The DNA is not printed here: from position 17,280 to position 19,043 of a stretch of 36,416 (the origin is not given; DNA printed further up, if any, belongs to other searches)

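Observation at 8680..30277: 21.6 kb LacI-gated operon coupling ABC import to cytoplasmic desulfation and phosphorolysis of a sulfated glycan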

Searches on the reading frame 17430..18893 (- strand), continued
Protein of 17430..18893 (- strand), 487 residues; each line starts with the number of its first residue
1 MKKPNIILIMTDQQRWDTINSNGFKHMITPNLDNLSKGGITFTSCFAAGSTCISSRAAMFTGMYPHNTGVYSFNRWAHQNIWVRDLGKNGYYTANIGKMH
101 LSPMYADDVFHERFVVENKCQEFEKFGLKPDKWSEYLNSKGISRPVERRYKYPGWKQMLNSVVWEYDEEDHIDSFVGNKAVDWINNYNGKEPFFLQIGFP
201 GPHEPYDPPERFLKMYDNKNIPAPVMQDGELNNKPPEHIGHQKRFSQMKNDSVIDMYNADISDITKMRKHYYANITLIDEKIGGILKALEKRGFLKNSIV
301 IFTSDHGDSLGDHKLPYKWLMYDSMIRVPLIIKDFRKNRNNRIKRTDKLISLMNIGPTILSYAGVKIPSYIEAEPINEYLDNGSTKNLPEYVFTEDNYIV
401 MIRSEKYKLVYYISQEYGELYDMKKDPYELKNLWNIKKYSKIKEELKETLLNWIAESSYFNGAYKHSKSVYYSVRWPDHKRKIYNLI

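Call 20: find_related_loci(query=window:17430-18893:-, collection=genome_contigs, flank=10000)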
Query window:17430-18893:- (487 aa) in genome_contigs; peptide patterns used: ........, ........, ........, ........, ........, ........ (x = any residue, [..] = any of these).
600 stretches matched a pattern (row limit reached: there are more); 589 encode a relative of the query (tblastn E <= 1e-3); the best 80 are kept; 80 distinct loci.
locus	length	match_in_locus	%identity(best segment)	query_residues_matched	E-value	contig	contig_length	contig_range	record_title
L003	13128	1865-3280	55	3-477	1e-179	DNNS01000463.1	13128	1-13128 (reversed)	MAG TPA_asm: Spirochaetia bacterium isolate UBA12135 contig_9711, whole genome shotgun sequence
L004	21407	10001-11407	53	2-477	4e-164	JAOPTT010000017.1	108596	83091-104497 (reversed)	MAG: Spirochaetaceae bacterium isolate tPB_Spir1 H3element_contig_1248, whole genome shotgun sequence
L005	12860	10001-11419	48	2-477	7e-160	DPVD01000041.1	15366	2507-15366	MAG TPA_asm: Candidatus Latescibacterota bacterium isolate UBA11886 contig_37740, whole genome shotgun sequence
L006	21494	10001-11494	49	4-477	3e-159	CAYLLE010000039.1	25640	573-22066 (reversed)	MAG TPA_asm: uncultured Spirochaetales bacterium isolate SRP252850_co1_158 genome assembly, contig: NODE_3372_length_256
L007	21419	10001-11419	48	2-477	9e-157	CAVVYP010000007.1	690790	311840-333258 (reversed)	MAG: uncultured Chloroflexia bacterium isolate MFD03804.bin.2.161 genome assembly, contig: contig_23134, whole genome sh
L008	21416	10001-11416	46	3-477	5e-154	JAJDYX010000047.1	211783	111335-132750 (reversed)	MAG: Candidatus Latescibacterota bacterium isolate jk18x34bins.57 k141_24368, whole genome shotgun sequence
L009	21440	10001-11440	47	1-478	5e-152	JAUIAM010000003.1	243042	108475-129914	MAG: Verrucomicrobiia bacterium isolate 5_bin.45 NODE_66_length_243042_cov_1.576761, whole genome shotgun sequence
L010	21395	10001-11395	45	2-468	5e-152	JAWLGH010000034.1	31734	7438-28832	MAG: Oceanipulchritudo sp. isolate 21BLK6-1.bin.89 NODE_952_length_31734_cov_7.086044, whole genome shotgun sequence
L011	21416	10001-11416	46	3-477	4e-151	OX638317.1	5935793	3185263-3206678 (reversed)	MAG: uncultured Latescibacteria bacterium isolate cbbe8a84-e08a-4d06-a76e-2eb930d8ff24 genome assembly, chromosome: 1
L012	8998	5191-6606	46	3-477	2e-150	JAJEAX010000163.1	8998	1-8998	MAG: Candidatus Latescibacterota bacterium isolate jk18x7bins.9 k141_2488105, whole genome shotgun sequence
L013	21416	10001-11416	47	3-477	2e-150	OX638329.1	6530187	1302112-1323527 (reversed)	MAG: uncultured Latescibacteria bacterium isolate 03e23b1f-02ed-4bf0-8d8f-a367d3d93791 genome assembly, chromosome: 1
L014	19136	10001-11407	48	3-477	6e-156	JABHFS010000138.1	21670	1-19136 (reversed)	MAG: Gemmatimonadetes bacterium isolate SI037_bin186 k141_2074926, whole genome shotgun sequence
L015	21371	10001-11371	40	1-457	1e-109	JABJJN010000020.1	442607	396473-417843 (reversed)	MAG: Gemmatimonadetes bacterium isolate SI074_bin69 k141_754221, whole genome shotgun sequence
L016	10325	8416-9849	39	3-477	2e-107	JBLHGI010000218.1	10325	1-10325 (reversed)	MAG: Planctomycetota bacterium isolate 3300054976_87 Ga0535667_0012607, whole genome shotgun sequence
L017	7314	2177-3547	39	2-459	1e-106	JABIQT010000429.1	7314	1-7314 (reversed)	MAG: Candidatus Latescibacterota bacterium isolate SI072_bin148 k141_112900, whole genome shotgun sequence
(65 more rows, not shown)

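Call 24: find_encoding_contigs(protein=P0002, flank=10000, max_places=2)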
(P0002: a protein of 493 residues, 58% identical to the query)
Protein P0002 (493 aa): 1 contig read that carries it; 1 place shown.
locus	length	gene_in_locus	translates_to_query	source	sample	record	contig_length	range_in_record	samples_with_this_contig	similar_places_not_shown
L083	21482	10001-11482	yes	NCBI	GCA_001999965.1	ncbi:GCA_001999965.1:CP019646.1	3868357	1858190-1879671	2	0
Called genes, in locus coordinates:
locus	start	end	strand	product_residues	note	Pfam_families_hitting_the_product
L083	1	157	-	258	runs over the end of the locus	PF07963:N_methyl (weak), PF07596:SBP_bac_10 (weak)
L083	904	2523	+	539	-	PF00884:Sulfatase, PF01663:Phosphodiest (faint), PF16347:SGSH_C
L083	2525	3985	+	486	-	PF00884:Sulfatase, PF01663:Phosphodiest (faint), PF16347:SGSH_C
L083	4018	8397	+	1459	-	PF09092:Lyase_N, PF09093:Lyase_catalyt, PF02278:Lyase_8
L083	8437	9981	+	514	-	PF12228:DUF3604 (faint)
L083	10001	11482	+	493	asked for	PF00884:Sulfatase, PF01663:Phosphodiest, PF01676:Metalloenzyme (faint), PF02995:DUF229 (weak), PF16347:SGSH_C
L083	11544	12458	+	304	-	PF13419:HAD_2 (weak)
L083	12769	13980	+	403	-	PF00365:PFK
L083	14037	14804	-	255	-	PF00731:AIRC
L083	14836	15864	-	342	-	PF02543:Carbam_trans_N (faint), PF00814:TsaD, PF22521:HypF_C_2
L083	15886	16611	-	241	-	PF06283:ThuA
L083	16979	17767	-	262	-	-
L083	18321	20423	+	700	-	PF01012:ETF, PF00766:ETF_alpha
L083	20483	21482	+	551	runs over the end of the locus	PF00890:FAD_binding_2 (faint), PF01266:DAO (faint), PF07992:Pyr_redox_2 (faint), PF13450:NAD_binding_8 (faint), PF01946:Thi4 (weak), PF21162:ETFQO_UQ-bd, PF05187:Fer4_ETF_QO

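Call 25: find_encoding_contigs(protein=P0004, flank=10000, max_places=2)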
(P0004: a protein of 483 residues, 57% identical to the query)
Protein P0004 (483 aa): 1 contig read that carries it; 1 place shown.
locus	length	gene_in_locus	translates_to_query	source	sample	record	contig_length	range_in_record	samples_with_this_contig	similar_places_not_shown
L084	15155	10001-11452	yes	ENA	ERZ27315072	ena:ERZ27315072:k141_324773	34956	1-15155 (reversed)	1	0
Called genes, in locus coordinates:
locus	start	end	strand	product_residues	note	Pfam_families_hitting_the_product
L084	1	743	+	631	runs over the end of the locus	PF05448:AXE1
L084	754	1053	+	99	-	PF28589:GH172_dom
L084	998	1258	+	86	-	-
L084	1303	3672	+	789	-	-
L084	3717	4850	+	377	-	PF12715:Abhydrolase_7 (faint), PF05448:AXE1 (weak), PF01738:DLH (faint)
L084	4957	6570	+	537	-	PF12708:Pect-lyase_RHGA_epim (faint), PF05048:NosD, PF13229:Beta_helix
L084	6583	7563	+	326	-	PF00392:GntR, PF13377:Peripla_BP_3 (weak)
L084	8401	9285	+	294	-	PF01208:URO-D (weak)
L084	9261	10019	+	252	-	PF00561:Abhydrolase_1, PF12146:Hydrolase_4 (weak), PF12697:Abhydrolase_6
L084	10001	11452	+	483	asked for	PF00884:Sulfatase, PF01663:Phosphodiest, PF02995:DUF229 (weak), PF16347:SGSH_C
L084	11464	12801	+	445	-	PF01946:Thi4 (weak), PF00890:FAD_binding_2 (weak), PF01134:GIDA (weak), PF01266:DAO (faint), PF12831:FAD_oxidored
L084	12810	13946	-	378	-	PF24067:Beta-prop_BT_1020 (weak), PF13088:BNR_2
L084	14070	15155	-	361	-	?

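Call 41: search_protein_families(library=pfam, proteins=[L004:81-1574:+, L004:1584-3206:+, L004:3244-3990:+, L004:4087-6279:-, L004:8339-9937:+, L004:11471-12910:+, L004:12942-13424:+, L004:13430-14059:+, L004:14593-15591:+, L004:16452-18125:+], max_evalue=0.001)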
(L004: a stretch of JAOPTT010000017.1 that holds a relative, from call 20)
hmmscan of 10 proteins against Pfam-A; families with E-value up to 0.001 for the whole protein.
L004:81-1574:+ (497 aa): 4 families
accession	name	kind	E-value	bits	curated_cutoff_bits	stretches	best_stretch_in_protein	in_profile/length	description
PF00884.28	Sulfatase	-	8e-54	183.4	25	1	4-388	1-299/301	Sulfatase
PF01663.27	Phosphodiest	-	8.7e-16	58.9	23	2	6-70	1-63/342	Type I phosphodiesterase / nucleotide pyrophosphatase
PF16347.10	SGSH_C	-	1.7e-14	54.6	29.3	1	337-469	1-138/154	N-sulphoglucosamine sulphohydrolase, C-terminal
PF02995.22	DUF229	-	2.3e-06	27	25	1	294-343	303-352/496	Protein of unknown function (DUF229)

L004:1584-3206:+ (540 aa): 1 family
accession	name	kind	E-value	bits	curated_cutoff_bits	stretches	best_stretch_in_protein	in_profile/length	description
PF00933.27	Glyco_hydro_3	-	5.7e-59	200.6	27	1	68-330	60-314/316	Glycosyl hydrolase family 3 N terminal domain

L004:3244-3990:+ (248 aa): 1 family
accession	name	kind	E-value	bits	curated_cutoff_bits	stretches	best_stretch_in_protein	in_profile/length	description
PF09339.16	HTH_IclR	-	9.2e-08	32.2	22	1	12-59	4-52/52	IclR helix-turn-helix domain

L004:4087-6279:- (730 aa): 2 families
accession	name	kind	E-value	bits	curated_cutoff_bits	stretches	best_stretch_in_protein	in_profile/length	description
PF12833.13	HTH_18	-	6.6e-22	78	33.6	1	648-726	1-79/80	Helix-turn-helix domain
PF00165.29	HTH_AraC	-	5.9e-17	61.8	26.6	2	641-676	7-42/42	Bacterial regulatory helix-turn-helix proteins, AraC family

L004:8339-9937:+ (532 aa): 2 families
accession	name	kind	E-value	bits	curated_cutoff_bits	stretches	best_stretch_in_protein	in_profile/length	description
PF01547.30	SBP_bac_1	-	1.1e-15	58.9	26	1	67-379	13-305/307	Bacterial extracellular solute-binding protein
PF13416.11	SBP_bac_8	-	6.8e-14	52.8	27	1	68-389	3-257/279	Bacterial extracellular solute-binding protein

L004:11471-12910:+ (479 aa): 3 families
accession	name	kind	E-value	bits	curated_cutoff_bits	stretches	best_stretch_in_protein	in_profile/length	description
PF00884.28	Sulfatase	-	3.3e-39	135.4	25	1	3-331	3-301/301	Sulfatase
PF16347.10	SGSH_C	-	2.5e-10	41.1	29.3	1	399-456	90-149/154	N-sulphoglucosamine sulphohydrolase, C-terminal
PF01663.27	Phosphodiest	-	1.4e-08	35.2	23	1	23-274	18-220/342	Type I phosphodiesterase / nucleotide pyrophosphatase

L004:12942-13424:+ (160 aa): 0 families

L004:13430-14059:+ (209 aa): 1 family
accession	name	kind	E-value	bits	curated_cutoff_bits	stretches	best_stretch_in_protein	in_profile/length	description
PF01048.26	PNP_UDP_1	-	9.9e-17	61.6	25.1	1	2-197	1-223/233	Phosphorylase superfamily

L004:14593-15591:+ (332 aa): 1 family
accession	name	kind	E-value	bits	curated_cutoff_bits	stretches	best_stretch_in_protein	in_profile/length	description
PF01041.23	DegT_DnrJ_EryC1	-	1.1e-11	45.1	19.8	2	34-122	31-119/360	DegT/DnrJ/EryC1/StrS aminotransferase family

L004:16452-18125:+ (557 aa): 4 families
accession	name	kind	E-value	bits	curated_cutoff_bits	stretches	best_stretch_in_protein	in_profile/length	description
PF02463.25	SMC_N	-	4.7e-14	52.8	40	1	2-516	2-218/220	RecF/RecN/SMC N terminal domain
PF13476.12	AAA_23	-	1.7e-08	35.8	27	1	5-200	2-198/201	AAA domain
PF13175.12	AAA_15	-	9.2e-05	22.7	32.1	1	1-373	1-266/374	AAA ATPase domain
PF13555.12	AAA_29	-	0.0007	19.7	27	0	2-45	1-45/61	P-loop containing region of AAA domain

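Call 54: search_protein_families(library=ncbifam, proteins=[window:17430-18893:-], max_evalue=0.001)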
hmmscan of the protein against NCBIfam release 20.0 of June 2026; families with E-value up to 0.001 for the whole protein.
window:17430-18893:- (487 aa): 8 families
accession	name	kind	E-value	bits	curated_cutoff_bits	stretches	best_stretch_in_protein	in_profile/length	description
NF010322.0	PRK13759.1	equivalog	4.2e-95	319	481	1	2-454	5-457/486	arylsulfatase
TIGR03417.1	chol_sulfatase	equivalog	3.3e-56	191.2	433.45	1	2-448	1-434/500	choline-sulfatase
NF052527.1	Mn_arylsulf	exception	2.7e-54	184.8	850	1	3-456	1-454/479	manganese-dependent arylsulfatase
NF045661.1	HdlasePehA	equivalog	1.8e-50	172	900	1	3-395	2-407/506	phosphoric/sulfuric ester hydrolase PehA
NF038075.1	fam_STM4013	hypoth_equivalog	3.1e-08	33.4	250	0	271-330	200-256/261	STM4013/SEN3800 family hydrolase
NF038282.1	LapC_YejM_PbgA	exception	7e-08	31.2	825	1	258-335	399-476/584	LPS biosynthesis-modulating metalloenzyme YejM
NF028537.1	P_eth_NH2_trans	domain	5.6e-05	21.8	500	1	273-371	415-520/527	phosphoethanolamine--lipid A transferase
TIGR01307.1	pgm_bpd_ind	equivalog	0.00023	19.8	330.65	1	256-375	392-502/504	2,3-bisphosphoglycerate-independent phosphoglycerate mutase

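Call 62: find_encoding_contigs(protein=P0003, flank=10000, max_places=1)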
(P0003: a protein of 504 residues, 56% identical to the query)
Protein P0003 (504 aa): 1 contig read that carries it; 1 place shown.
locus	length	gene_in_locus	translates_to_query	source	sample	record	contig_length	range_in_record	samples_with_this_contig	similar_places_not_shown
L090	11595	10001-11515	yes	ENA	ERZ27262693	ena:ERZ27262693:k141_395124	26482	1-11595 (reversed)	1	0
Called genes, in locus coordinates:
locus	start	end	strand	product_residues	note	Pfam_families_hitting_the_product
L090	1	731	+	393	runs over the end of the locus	PF00805:Pentapeptide, PF00805:Pentapeptide, PF13599:Pentapeptide_4 (weak), PF00805:Pentapeptide, PF13576:Pentapeptide_3 (weak), PF00805:Pentapeptide, PF13599:Pentapeptide_4, PF00805:Pentapeptide, +2 more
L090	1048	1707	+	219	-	PF03006:HlyIII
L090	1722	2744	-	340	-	PF00005:ABC_tran, PF08352:oligo_HPY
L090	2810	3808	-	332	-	PF00005:ABC_tran, PF13401:AAA_22 (faint), PF13304:AAA_21, PF08352:oligo_HPY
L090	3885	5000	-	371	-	PF12911:OppC_N, PF00528:BPD_transp_1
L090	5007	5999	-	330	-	PF19300:BPD_transp_1_N, PF00528:BPD_transp_1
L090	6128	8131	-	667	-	PF00496:SBP_bac_5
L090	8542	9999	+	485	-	PF00884:Sulfatase, PF01663:Phosphodiest, PF16347:SGSH_C (weak)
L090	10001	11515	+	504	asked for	PF00884:Sulfatase, PF01663:Phosphodiest, PF02995:DUF229 (weak), PF16347:SGSH_C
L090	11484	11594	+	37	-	?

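Call 63: find_encoding_contigs(protein=P0010, flank=10000, max_places=1)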
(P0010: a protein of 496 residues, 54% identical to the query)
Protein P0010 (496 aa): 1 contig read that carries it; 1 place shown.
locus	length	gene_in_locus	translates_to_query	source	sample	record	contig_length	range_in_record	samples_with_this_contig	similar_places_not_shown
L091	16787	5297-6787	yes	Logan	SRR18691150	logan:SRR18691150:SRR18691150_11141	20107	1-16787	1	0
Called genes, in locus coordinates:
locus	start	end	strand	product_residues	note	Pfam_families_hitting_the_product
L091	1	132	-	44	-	?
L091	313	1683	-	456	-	PF00884:Sulfatase, PF16347:SGSH_C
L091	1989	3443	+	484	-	PF01547:SBP_bac_1, PF13416:SBP_bac_8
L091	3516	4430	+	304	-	PF00528:BPD_transp_1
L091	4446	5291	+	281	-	PF00528:BPD_transp_1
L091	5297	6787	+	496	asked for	PF00884:Sulfatase, PF01663:Phosphodiest, PF02995:DUF229 (weak), PF16347:SGSH_C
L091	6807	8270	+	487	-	PF00884:Sulfatase, PF01663:Phosphodiest (faint), PF16347:SGSH_C (faint)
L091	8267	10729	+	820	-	PF06165:GH94_b-supersand, PF17167:Glyco_hydro_94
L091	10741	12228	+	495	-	PF00884:Sulfatase, PF01663:Phosphodiest (weak), PF02995:DUF229 (weak), PF16347:SGSH_C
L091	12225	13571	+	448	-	PF00884:Sulfatase, PF01663:Phosphodiest (faint)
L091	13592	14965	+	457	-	PF00884:Sulfatase, PF14707:Sulfatase_C (faint)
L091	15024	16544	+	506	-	PF02518:HATPase_c, PF14501:HATPase_c_5 (weak)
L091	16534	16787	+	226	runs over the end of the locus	PF00072:Response_reg, PF00196:GerE (weak)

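Call 90: find_encoding_contigs(protein=P0017, flank=10000, max_places=1)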
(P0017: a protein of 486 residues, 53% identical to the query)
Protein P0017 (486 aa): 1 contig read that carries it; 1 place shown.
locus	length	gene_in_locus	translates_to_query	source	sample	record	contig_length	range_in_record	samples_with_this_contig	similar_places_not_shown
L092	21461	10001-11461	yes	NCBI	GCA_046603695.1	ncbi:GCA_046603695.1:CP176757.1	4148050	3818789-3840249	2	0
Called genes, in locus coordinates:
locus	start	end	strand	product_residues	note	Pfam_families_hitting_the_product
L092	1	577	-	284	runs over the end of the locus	PF01073:3Beta_HSD, PF01370:Epimerase, PF02719:Polysacc_synt_2 (faint), PF04321:RmlD_sub_bind (weak), PF07993:NAD_binding_4 (faint), PF13460:NAD_binding_10 (weak), PF16363:GDP_Man_Dehyd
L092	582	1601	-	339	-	PF03786:UxuA, PF01261:AP_endonuc_2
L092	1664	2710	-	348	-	PF00356:LacI, PF00532:Peripla_BP_1, PF13377:Peripla_BP_3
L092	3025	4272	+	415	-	PF01547:SBP_bac_1, PF13416:SBP_bac_8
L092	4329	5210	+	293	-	PF00528:BPD_transp_1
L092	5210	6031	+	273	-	PF00528:BPD_transp_1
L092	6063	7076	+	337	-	PF04041:Glyco_hydro_130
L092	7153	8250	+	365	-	PF07470:Glyco_hydro_88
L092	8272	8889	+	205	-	PF06283:ThuA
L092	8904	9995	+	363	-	PF01408:GFO_IDH_MocA, PF02894:GFO_IDH_MocA_C, PF22725:GFO_IDH_MocA_C3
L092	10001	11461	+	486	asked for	PF00884:Sulfatase, PF01663:Phosphodiest, PF02995:DUF229 (weak), PF16347:SGSH_C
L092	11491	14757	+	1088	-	PF08124:Lyase_8_N, PF02278:Lyase_8, PF02884:Lyase_8_C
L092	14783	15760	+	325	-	PF05448:AXE1, PF00326:Peptidase_S9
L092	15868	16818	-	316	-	PF20511:PMI_typeI_cat, PF07883:Cupin_2 (faint), PF21621:MPI_cupin_dom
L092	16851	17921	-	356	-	PF04041:Glyco_hydro_130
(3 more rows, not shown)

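Call 91: find_encoding_contigs(protein=P0039, flank=10000, max_places=1)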
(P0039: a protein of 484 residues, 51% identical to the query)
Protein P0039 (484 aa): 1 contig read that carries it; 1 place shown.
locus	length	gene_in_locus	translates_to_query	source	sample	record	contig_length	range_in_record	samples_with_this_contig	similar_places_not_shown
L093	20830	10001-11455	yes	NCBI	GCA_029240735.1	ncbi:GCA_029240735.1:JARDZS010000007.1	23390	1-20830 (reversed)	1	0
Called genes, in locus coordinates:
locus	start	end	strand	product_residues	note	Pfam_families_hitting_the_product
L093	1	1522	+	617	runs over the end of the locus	PF02743:dCache_1, PF00672:HAMP (weak), PF06580:His_kinase, PF02518:HATPase_c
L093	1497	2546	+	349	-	PF00072:Response_reg, PF00165:HTH_AraC, PF12833:HTH_18, PF00165:HTH_AraC (weak)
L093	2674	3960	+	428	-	-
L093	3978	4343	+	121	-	-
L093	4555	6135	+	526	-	-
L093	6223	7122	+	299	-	PF00528:BPD_transp_1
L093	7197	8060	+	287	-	PF00528:BPD_transp_1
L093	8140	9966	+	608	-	-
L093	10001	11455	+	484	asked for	PF00884:Sulfatase, PF01663:Phosphodiest (weak), PF16347:SGSH_C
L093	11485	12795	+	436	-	PF01547:SBP_bac_1, PF13416:SBP_bac_8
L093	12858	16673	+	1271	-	-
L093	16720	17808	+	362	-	PF01408:GFO_IDH_MocA, PF03447:NAD_binding_3 (weak), PF02894:GFO_IDH_MocA_C, PF22725:GFO_IDH_MocA_C3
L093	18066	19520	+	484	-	PF00171:Aldedh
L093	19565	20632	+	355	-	PF00296:Bac_luciferase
